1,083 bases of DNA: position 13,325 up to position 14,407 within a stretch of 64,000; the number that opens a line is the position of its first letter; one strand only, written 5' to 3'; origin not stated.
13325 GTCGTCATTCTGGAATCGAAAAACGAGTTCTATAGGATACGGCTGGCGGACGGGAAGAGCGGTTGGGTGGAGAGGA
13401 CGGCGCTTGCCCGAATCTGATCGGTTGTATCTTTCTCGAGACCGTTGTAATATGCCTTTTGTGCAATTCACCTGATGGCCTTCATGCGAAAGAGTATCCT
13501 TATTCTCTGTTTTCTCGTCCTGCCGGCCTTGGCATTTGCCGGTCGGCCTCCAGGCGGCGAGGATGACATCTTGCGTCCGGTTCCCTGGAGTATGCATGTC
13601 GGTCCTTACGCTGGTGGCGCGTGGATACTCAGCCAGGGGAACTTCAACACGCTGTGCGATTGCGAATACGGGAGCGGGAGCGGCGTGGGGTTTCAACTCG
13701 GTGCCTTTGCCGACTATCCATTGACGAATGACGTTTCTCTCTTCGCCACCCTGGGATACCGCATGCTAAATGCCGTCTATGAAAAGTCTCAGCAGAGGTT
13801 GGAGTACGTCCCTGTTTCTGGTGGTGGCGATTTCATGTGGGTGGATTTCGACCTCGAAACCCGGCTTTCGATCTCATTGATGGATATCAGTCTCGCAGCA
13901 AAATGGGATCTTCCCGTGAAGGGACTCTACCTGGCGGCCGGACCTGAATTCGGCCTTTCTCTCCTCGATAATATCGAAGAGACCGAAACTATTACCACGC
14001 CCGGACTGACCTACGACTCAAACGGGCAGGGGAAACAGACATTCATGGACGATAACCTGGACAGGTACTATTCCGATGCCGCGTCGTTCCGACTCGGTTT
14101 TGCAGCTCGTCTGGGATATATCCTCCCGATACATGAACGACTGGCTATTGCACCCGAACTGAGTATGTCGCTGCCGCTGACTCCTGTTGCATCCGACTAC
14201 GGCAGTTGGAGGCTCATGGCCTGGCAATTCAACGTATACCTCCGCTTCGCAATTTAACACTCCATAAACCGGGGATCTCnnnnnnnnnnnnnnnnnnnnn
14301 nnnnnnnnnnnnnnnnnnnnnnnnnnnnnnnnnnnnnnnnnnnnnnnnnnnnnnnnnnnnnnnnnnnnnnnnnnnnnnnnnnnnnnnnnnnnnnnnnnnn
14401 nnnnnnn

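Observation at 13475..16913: Twin Cys-Asp-Cys β-barrel OMP paralogs, deoC and two SPOR lipoproteins extend the Bat operon into a single 12-kb plus-strand block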

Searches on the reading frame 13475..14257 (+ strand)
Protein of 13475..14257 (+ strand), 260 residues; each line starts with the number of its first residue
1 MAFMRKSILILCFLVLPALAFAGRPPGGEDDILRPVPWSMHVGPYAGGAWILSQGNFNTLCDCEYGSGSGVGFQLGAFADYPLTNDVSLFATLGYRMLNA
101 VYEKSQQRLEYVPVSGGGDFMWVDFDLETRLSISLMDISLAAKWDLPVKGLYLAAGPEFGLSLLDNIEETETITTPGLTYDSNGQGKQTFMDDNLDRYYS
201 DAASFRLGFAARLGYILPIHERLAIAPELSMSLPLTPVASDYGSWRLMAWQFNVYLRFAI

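Call 3: search_protein_families(library=pfam, proteins=[window:13475-14257:+], max_evalue=0.1)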
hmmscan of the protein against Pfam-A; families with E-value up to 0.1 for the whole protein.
window:13475-14257:+ (260 aa): 1 family
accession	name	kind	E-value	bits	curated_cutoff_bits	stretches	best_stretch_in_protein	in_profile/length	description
PF13568.12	OMP_b-brl_2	-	8.4e-06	26.4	27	1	67-238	34-173/175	Outer membrane protein beta-barrel domain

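Call 4: search_protein_families(library=ncbifam, proteins=[window:13475-14257:+], max_evalue=0.1)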
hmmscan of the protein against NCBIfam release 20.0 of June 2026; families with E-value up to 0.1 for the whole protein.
window:13475-14257:+ (260 aa): 1 family
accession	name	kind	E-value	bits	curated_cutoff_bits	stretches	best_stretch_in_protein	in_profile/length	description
NF049866.1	outer_TDE1717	subfamily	9.8e-06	25.7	135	1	62-169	40-131/210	TDE1717 family outer membrane beta-barrel protein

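Call 33: search_protein_representatives(alignment_id=A3)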
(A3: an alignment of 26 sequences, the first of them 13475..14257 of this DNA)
Query: 26 sequences, 261 profile positions. Proteins with E-value up to 0.001 (for the whole library): 1624; up to 1e-10: 460; up to 1e-30: 39. The best 150 are listed.
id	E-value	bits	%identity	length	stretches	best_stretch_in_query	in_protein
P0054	2.0e-103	361.5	-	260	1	6-261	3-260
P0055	2.4e-90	318.7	-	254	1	11-261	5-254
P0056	1.2e-66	241.0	-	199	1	62-261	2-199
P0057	2.3e-66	240.1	-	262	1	9-261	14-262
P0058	5.6e-61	222.4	-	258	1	8-261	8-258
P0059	3.2e-59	216.7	-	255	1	12-261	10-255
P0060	1.4e-56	208.0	-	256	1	10-261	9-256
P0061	5.9e-56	206.0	-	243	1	30-260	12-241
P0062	8.9e-55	202.1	-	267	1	9-245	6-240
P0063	2.0e-54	200.9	-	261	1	6-261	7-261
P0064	3.5e-54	200.1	-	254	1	12-261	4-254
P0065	6.5e-53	196.0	-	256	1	15-261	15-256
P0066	7.0e-52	192.6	-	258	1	8-261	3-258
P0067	1.1e-51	192.0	-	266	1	45-261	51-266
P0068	1.2e-50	188.6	-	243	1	43-261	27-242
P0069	2.7e-50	187.4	-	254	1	7-258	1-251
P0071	3.8e-48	180.4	-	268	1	7-245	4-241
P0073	7.9e-44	166.2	-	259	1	20-261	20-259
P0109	4.0e-25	104.9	-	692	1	28-260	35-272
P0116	2.5e-24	102.3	-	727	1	8-259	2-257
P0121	1.6e-22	96.4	-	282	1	5-260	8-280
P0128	5.4e-22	94.7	-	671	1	23-258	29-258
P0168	2.1e-17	79.6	-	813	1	11-256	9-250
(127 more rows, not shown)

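Call 35: predict_structure(alignment_id=A3)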
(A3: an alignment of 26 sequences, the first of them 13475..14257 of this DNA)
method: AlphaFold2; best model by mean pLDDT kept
length: 260 residues; sequences in the alignment: 26
mean_pLDDT: 88.0   pTM: 0.75
mean pLDDT of the five models: 88.0, 87.7, 87.6, 87.4, 86.1
residues with pLDDT >= 90: 177; 70-90: 53; 50-70: 16; < 50: 14
segments of 3 or more residues with pLDDT < 50: 22-34
pLDDT, mean of each block of 10 residues (from residue 1): 64 68 42 58 97 91 89 97 91 97 93 82 95 97 95 97 95 92 90 91 92 95 94 94 94 95
secondary structure, 60 per line:
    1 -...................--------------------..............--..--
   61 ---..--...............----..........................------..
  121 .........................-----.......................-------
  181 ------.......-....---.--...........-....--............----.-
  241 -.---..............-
elements in order: H2-20 E41-54 E68-82 E87-112 E119-145 E151-173 E187-193 H195-198 E205-215 E217-220 E223-234 E246-259

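Call 41: find_homologous_proteins(query=A4, max_evalue=1e-10)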
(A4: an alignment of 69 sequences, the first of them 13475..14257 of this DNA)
Query A4 (69 sequences) (260 aa, profile of the alignment): 113 proteins with E <= 1e-10 among 8000 candidates.
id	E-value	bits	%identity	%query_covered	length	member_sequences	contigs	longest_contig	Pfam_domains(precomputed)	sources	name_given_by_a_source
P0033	7.5e-74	266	100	99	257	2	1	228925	PF13568.13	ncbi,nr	ncbi:MAG: outer membrane beta-barrel protein [Bacteroidetes bacterium]|nr:outer membrane beta-barrel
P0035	7.6e-73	263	77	100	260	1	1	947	PF13568.13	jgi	jgi:hypothetical protein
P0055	4.9e-72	260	50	89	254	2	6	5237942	-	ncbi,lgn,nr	ncbi:MAG: hypothetical protein M5R41_02190 [Bacteroidia bacterium]|nr:hypothetical protein [Bacteroi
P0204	2.1e-71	258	71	99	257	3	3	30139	PF13568.13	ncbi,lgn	-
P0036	3.9e-71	257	71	100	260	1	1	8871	-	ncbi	-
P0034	9.7e-71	256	75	99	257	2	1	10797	PF13568.13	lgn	-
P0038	1.6e-70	255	68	99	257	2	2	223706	-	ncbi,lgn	ncbi:MAG: hypothetical protein WBQ23_01200 [Bacteroidota bacterium]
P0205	1.9e-70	255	68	99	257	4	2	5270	-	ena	-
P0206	2.2e-70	255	73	99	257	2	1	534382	PF13568.13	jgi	jgi:hypothetical protein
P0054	3.1e-70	255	71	100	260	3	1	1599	-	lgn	-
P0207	5.1e-69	251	68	99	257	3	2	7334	PF13568.13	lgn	-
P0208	5.7e-69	250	72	100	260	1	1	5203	PF13568.13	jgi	jgi:hypothetical protein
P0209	9.2e-68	246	67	99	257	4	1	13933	-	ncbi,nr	ncbi:MAG: hypothetical protein KFF77_02595 [Bacteroidetes bacterium]|nr:hypothetical protein [Bacter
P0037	9.6e-68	246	68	100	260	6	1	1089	-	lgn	-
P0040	7.3e-67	243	64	98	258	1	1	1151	-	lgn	-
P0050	1.7e-66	242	54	100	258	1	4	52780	PF13568.13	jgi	jgi:hypothetical protein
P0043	4.1e-66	241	59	100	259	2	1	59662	PF13568.13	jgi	jgi:hypothetical protein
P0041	1.0e-65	240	54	92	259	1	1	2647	PF13568.13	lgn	-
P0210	1.8e-65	239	69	93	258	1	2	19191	PF13568.13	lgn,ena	-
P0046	5.6e-65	237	60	92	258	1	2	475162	PF13568.13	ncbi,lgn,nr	ncbi:outer membrane beta-barrel protein [bacterium]|nr:outer membrane beta-barrel protein [bacterium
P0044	1.0e-64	236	58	100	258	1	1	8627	PF13568.13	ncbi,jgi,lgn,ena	-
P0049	1.4e-64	236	56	100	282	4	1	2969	PF13568.13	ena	-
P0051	6.7e-63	230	57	97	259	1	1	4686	PF13568.13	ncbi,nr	ncbi:MAG: outer membrane beta-barrel protein [Bacteroidota bacterium]|nr:outer membrane beta-barrel 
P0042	4.4e-62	228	51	92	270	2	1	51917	PF13568.13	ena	-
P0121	1.7e-60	223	23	80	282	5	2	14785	PF13568.13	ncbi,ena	-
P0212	3.4e-59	218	23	80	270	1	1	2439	PF13568.13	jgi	jgi:hypothetical protein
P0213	1.6e-58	216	23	80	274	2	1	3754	PF13568.13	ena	-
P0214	4.4e-58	215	24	80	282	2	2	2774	PF13568.13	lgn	-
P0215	9.0e-58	214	23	97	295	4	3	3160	PF13568.13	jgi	jgi:hypothetical protein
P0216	2.9e-57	212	19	80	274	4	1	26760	PF13568.13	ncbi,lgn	-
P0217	1.1e-56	210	20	98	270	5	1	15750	PF13568.13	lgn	-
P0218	1.2e-56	210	21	98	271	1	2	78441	PF13568.13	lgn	-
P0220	3.5e-56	208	22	80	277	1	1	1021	PF13568.13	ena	-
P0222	7.8e-56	207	25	79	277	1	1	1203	PF13568.13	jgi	jgi:hypothetical protein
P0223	8.9e-56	207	23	98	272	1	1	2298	PF13568.13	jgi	jgi:hypothetical protein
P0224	1.1e-55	207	22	88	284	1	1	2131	PF13568.13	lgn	-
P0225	2.4e-55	206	24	80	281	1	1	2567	PF13568.13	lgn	-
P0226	3.7e-55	205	23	79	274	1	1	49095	PF13568.13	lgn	-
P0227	3.9e-55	205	25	80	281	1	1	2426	PF13568.13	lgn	-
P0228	4.2e-55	205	22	84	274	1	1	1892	PF13568.13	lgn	-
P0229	6.9e-55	204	22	99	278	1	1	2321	PF13568.13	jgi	jgi:hypothetical protein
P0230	7.1e-55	204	26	80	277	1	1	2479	PF13568.13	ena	-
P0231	9.1e-55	204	21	80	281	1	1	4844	PF13568.13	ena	-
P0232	9.4e-55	204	22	80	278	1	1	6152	PF13568.13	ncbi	ncbi:MAG: outer membrane beta-barrel protein [Candidatus Kapaibacterium sp.]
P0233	1.7e-54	203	21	80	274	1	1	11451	PF13568.13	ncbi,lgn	-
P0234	2.0e-54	203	20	80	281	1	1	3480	PF13568.13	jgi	jgi:hypothetical protein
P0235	2.6e-54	202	20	80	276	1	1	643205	PF13505.13,PF13568.13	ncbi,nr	ncbi:MAG: outer membrane beta-barrel protein [Bacteroidetes bacterium]|nr:outer membrane beta-barrel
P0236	3.3e-54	202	22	88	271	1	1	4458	PF13568.13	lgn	-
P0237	3.5e-54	202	22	79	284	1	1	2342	PF13568.13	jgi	jgi:hypothetical protein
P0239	5.5e-54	201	22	80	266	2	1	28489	PF13568.13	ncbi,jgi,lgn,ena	jgi:hypothetical protein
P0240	6.8e-54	201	22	79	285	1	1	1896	PF13568.13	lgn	-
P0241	7.0e-54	201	19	80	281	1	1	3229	PF13568.13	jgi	jgi:hypothetical protein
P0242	7.4e-54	201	21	99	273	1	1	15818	PF13568.13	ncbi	-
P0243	9.6e-54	200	22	99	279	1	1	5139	PF13568.13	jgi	jgi:hypothetical protein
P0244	1.4e-53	200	22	83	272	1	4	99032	PF13568.13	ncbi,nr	ncbi:MAG: outer membrane beta-barrel protein [Bacteroidota bacterium]|nr:outer membrane beta-barrel 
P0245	1.7e-53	200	19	80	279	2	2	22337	PF13568.13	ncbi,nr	ncbi:MAG: outer membrane beta-barrel protein [Bacteroidota bacterium]|nr:outer membrane beta-barrel 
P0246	1.8e-53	200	23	99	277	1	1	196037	PF13568.13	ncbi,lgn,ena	ncbi:MAG: outer membrane beta-barrel protein [bacterium]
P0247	2.2e-53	199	23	98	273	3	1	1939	PF13568.13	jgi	jgi:hypothetical protein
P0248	2.5e-53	199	21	80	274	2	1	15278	PF13568.13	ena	-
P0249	3.8e-53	198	21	80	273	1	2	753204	PF13568.13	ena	-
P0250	4.7e-53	198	24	84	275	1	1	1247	PF13568.13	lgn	-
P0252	5.6e-53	198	23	80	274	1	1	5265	PF13568.13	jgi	-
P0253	7.4e-53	198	22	79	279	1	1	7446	PF13568.13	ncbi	-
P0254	1.2e-52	197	24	96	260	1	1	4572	PF13568.13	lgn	-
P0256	3.1e-52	196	18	80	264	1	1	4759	PF13568.13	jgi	jgi:hypothetical protein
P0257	3.7e-52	195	22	100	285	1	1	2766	PF13568.13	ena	-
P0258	6.5e-52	194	25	99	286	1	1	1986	PF13568.13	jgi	jgi:hypothetical protein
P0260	9.4e-52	194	22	79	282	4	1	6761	PF13568.13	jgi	jgi:hypothetical protein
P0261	1.1e-51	194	22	80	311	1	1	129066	PF13568.13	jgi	jgi:hypothetical protein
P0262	1.5e-51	193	24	99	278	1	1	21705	PF13568.13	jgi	-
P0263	2.2e-51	193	24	99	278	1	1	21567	PF13568.13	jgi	jgi:hypothetical protein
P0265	3.3e-51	192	21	88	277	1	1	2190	PF13568.13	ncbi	ncbi:MAG: outer membrane beta-barrel protein [Ignavibacteriota bacterium]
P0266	4.3e-51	192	23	99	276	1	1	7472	PF13568.13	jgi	jgi:hypothetical protein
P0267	8.0e-51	191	23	80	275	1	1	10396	PF13568.13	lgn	-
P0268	8.3e-51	191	22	99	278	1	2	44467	PF13568.13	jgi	jgi:hypothetical protein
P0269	1.0e-50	191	23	99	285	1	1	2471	PF13568.13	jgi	jgi:hypothetical protein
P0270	1.1e-50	190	19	79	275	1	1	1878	PF13568.13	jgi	jgi:hypothetical protein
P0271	1.8e-50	190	21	80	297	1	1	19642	PF13568.13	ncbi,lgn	-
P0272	1.1e-49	187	24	79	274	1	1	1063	PF13568.13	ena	-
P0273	3.1e-49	186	24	46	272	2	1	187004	PF13568.13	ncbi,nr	ncbi:MAG TPA: outer membrane beta-barrel protein [Candidatus Kapabacteria bacterium]|nr:outer membra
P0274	1.8e-47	180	20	84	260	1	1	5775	PF13568.13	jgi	jgi:hypothetical protein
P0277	8.5e-46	174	22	96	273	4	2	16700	PF13568.13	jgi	jgi:hypothetical protein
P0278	1.5e-45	174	23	87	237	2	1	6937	PF13568.13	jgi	jgi:hypothetical protein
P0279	3.6e-45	172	20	50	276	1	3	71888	PF13568.13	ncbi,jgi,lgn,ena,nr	ncbi:MAG TPA: hypothetical protein VFH95_09380 [Candidatus Kapabacteria bacterium]|nr:hypothetical p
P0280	5.4e-45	172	22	43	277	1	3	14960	PF13568.13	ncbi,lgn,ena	-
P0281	2.0e-44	170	23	77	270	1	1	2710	PF13568.13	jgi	jgi:hypothetical protein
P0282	3.6e-44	169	19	80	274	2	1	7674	PF13568.13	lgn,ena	-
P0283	2.3e-43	166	20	79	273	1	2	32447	PF13568.13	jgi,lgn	-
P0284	9.1e-43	164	20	80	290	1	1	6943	PF13568.13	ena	-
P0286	3.0e-41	160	20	77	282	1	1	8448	PF13568.13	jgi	jgi:hypothetical protein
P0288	5.4e-41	159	21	78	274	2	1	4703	PF13568.13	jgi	jgi:hypothetical protein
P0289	1.9e-39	154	27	43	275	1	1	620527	PF13568.13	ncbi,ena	-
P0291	2.2e-23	101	23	46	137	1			PF13568.13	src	-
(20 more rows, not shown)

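Call 42: find_encoding_contigs(protein=P0235, flank=8000, max_places=1)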
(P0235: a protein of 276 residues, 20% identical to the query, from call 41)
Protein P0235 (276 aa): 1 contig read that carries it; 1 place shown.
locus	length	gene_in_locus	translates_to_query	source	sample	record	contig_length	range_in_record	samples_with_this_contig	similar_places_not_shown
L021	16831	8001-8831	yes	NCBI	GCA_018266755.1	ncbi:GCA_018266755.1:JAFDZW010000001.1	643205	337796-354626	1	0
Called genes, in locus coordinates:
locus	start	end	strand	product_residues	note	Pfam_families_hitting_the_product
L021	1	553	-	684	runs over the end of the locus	PF11412:DsbD_N (faint), PF02683:DsbD_TM, PF03190:Thioredox_DsbH (weak), PF13098:Thioredoxin_2, PF13899:Thioredoxin_7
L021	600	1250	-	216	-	-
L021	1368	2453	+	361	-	PF01070:FMN_dh (weak), PF00478:IMPDH (faint), PF01070:FMN_dh, PF01645:Glu_synthase (weak)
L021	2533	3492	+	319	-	PF00348:polyprenyl_synt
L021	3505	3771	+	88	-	PF00381:PTS-HPr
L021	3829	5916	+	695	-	PF02012:BNR (faint), PF15902:Sortilin-Vps10 (faint), PF25852:DUF6242_C (weak)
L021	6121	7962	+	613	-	PF07676:PD40, PF13620:CarboxypepD_reg (faint), PF00691:OmpA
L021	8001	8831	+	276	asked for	PF13568:OMP_b-brl_2 (weak), PF13505:OMP_b-brl (faint)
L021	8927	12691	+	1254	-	PF18962:Por_Secre_tail (weak)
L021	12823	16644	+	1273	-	PF18962:Por_Secre_tail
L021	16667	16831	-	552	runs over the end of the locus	PF00932:LTD, PF13860:FlgD_ig (faint), PF00932:LTD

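Call 43: find_encoding_contigs(protein=P0273, flank=8000, max_places=1)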
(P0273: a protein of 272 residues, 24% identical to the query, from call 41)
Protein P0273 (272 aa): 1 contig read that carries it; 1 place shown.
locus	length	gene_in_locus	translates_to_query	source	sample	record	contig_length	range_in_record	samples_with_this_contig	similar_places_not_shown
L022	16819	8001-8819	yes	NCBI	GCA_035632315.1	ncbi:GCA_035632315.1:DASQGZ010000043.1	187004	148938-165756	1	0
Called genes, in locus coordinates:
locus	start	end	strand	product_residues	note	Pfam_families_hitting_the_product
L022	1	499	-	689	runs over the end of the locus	PF11412:DsbD_N (weak), PF02683:DsbD_TM, PF03190:Thioredox_DsbH (weak), PF13899:Thioredoxin_7, PF13098:Thioredoxin_2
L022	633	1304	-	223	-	-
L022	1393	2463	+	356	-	PF01070:FMN_dh, PF01645:Glu_synthase, PF00478:IMPDH (weak)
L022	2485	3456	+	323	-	PF00348:polyprenyl_synt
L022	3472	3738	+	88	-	PF00381:PTS-HPr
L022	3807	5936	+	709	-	PF25852:DUF6242_C (faint), PF02012:BNR (faint), PF15899:BNR_6 (faint), PF14870:PSII_BNR (faint), PF15902:Sortilin-Vps10 (weak), PF18962:Por_Secre_tail (weak)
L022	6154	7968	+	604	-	PF07676:PD40, PF13620:CarboxypepD_reg (weak), PF00691:OmpA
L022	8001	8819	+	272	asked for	PF13568:OMP_b-brl_2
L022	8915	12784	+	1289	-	PF18962:Por_Secre_tail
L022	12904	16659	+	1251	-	PF18962:Por_Secre_tail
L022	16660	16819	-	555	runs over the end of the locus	PF00932:LTD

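Call 44: find_encoding_contigs(protein=P0289, flank=8000, max_places=1)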
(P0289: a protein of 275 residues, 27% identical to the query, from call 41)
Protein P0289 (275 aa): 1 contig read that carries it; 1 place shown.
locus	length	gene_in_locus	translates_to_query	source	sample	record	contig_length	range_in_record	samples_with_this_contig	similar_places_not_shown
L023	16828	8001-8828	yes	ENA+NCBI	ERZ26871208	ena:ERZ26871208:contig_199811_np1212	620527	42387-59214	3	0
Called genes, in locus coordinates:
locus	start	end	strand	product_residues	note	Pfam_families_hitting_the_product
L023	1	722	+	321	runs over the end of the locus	-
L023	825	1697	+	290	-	-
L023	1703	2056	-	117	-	PF18478:PIN_10 (weak), PF18480:DUF5615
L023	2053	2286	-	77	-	PF04255:DUF433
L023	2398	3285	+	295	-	-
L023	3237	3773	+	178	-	-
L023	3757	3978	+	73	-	-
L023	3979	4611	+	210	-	PF02245:Pur_DNA_glyco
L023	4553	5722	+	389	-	PF00578:AhpC-TSA, PF08534:Redoxin, PF13905:Thioredoxin_8 (weak), PF17991:Thioredoxin_10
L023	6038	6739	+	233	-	-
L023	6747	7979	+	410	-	PF07676:PD40 (weak), PF13620:CarboxypepD_reg (faint), PF00691:OmpA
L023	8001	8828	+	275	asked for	PF13568:OMP_b-brl_2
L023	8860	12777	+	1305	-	PF18962:Por_Secre_tail (weak)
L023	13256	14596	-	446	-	PF00932:LTD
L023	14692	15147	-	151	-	-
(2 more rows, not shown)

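Call 45: find_encoding_contigs(protein=P0061, flank=10000, max_places=1)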
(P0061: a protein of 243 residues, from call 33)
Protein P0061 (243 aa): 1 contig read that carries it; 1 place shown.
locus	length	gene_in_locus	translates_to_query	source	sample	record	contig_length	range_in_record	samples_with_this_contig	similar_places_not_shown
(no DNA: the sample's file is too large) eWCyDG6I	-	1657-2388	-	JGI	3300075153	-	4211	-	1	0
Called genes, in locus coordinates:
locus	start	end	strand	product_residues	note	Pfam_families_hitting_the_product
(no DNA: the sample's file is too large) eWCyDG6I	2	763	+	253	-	?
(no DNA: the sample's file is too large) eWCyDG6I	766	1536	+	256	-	PF07719:TPR_2 (weak)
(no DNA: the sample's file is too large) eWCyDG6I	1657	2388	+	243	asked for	PF13568:OMP_b-brl_2 (weak)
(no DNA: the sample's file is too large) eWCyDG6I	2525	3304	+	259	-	-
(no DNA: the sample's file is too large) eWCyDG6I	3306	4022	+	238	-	PF01791:DeoC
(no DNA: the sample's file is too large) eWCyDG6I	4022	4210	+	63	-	?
